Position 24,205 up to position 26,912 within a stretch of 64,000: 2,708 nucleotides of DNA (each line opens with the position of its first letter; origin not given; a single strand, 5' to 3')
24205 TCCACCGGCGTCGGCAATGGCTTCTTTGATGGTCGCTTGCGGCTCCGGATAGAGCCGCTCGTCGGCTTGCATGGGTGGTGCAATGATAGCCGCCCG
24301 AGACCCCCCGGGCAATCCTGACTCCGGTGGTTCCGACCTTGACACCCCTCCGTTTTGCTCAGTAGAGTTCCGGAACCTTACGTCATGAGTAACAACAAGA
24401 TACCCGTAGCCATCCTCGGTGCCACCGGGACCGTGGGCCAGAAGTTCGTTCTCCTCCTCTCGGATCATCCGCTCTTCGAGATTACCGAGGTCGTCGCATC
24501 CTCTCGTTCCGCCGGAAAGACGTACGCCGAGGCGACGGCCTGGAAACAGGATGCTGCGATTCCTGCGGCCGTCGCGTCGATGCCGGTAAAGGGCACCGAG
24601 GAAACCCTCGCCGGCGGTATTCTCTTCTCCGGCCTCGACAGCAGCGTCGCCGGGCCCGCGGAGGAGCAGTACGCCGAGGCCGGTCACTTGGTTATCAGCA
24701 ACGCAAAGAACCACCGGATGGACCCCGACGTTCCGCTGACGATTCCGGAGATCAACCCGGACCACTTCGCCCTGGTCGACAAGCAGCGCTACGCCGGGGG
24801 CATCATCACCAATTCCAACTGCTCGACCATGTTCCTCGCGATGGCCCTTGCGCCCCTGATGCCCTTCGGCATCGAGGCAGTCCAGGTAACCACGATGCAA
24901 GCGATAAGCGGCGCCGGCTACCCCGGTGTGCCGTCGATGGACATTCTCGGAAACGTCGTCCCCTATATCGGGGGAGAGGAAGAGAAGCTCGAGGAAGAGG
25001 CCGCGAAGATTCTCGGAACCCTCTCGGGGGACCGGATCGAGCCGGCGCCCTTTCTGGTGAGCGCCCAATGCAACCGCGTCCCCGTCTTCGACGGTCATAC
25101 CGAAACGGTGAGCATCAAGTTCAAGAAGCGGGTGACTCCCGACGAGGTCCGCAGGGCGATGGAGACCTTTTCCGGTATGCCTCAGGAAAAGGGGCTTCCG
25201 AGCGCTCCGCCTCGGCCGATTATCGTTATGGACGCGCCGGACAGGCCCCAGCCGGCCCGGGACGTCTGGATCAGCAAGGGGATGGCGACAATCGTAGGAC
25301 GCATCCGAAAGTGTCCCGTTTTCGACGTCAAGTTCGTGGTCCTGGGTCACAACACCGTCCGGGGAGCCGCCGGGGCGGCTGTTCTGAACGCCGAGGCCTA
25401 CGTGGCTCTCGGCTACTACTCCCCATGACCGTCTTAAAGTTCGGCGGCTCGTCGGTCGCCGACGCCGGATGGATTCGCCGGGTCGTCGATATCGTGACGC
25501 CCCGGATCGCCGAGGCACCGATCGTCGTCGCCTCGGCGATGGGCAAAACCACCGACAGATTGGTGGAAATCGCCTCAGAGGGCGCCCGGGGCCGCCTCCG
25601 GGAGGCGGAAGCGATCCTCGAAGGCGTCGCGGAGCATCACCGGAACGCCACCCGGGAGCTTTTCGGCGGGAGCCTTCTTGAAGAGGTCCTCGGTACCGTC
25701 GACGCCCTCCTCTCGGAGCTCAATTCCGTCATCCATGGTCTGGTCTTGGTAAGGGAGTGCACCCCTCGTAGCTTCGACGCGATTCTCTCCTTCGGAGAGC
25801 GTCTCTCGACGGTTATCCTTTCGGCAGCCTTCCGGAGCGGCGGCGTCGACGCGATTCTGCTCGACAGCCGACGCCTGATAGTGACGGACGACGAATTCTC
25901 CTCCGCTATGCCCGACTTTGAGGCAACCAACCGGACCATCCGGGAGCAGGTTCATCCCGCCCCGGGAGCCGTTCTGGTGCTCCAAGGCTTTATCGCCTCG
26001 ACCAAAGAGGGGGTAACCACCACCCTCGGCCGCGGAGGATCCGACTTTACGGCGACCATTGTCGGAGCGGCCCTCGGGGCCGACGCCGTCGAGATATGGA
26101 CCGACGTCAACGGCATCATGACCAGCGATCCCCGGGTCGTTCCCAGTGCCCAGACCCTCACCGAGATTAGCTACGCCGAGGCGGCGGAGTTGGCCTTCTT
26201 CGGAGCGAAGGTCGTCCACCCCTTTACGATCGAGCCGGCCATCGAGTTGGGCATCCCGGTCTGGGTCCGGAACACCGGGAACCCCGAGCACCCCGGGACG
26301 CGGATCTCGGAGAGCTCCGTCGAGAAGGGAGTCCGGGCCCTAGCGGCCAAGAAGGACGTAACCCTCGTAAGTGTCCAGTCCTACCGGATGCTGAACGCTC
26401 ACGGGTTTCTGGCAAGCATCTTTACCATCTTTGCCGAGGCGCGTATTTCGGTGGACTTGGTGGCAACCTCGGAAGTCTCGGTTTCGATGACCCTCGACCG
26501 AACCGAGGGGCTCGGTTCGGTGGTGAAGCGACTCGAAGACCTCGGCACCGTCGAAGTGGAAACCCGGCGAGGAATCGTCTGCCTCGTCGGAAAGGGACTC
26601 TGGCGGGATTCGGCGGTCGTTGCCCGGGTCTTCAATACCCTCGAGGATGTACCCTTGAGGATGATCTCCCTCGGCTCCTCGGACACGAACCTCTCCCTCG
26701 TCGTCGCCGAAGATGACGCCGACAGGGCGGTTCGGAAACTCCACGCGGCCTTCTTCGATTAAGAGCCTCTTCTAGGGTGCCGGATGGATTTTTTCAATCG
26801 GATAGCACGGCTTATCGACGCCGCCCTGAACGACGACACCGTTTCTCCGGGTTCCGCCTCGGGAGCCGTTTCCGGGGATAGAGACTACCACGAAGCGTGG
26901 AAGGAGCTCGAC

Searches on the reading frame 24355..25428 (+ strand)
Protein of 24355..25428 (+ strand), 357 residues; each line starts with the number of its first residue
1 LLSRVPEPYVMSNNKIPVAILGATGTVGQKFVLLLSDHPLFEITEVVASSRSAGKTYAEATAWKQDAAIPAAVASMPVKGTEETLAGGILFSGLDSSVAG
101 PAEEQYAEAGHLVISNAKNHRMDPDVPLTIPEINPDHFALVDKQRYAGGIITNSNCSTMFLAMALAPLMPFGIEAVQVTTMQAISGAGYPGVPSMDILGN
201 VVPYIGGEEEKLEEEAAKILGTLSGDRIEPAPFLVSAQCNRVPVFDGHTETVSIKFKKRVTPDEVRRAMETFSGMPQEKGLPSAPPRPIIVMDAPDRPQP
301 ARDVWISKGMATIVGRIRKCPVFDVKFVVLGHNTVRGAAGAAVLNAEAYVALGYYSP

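Call 26: search_protein_families(library=pfam, proteins=[window:24355-25428:+], max_evalue=0.00001)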
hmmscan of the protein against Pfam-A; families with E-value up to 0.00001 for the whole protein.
window:24355-25428:+ (357 aa): 2 families
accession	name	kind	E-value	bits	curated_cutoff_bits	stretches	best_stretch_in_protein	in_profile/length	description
PF02774.23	Semialdhyde_dhC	-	9.1e-39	133.9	26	1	165-335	1-183/184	Semialdehyde dehydrogenase, dimerisation domain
PF01118.30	Semialdhyde_dh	-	1.2e-27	97.1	26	1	18-139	2-119/121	Semialdehyde dehydrogenase, NAD binding domain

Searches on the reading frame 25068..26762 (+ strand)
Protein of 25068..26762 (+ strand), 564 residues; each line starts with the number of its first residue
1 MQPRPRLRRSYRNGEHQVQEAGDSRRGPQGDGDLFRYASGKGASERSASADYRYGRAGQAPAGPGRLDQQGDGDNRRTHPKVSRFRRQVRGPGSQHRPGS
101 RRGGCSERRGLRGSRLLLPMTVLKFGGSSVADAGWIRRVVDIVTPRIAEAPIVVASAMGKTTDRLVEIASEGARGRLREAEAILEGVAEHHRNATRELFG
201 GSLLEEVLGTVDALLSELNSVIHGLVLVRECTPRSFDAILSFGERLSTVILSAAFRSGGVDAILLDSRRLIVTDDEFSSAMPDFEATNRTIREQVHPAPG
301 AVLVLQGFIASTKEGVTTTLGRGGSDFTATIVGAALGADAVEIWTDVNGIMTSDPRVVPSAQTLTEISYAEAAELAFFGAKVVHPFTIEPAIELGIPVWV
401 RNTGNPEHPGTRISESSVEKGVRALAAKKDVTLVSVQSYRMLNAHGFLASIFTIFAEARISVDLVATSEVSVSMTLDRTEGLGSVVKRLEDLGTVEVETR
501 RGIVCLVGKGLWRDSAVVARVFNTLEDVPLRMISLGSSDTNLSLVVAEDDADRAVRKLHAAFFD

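Call 26: search_protein_families(library=pfam, proteins=[window:25068-26762:+], max_evalue=0.00001)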
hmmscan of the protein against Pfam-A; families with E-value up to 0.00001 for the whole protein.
window:25068-26762:+ (564 aa): 2 families
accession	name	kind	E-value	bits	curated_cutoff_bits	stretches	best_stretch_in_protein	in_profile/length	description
PF00696.33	AA_kinase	-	1.7e-48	165.9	24.9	1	120-402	2-234/234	Amino acid kinase family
PF22468.2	ACT_9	-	1.8e-24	85.7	27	1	504-562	1-61/61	ACT domain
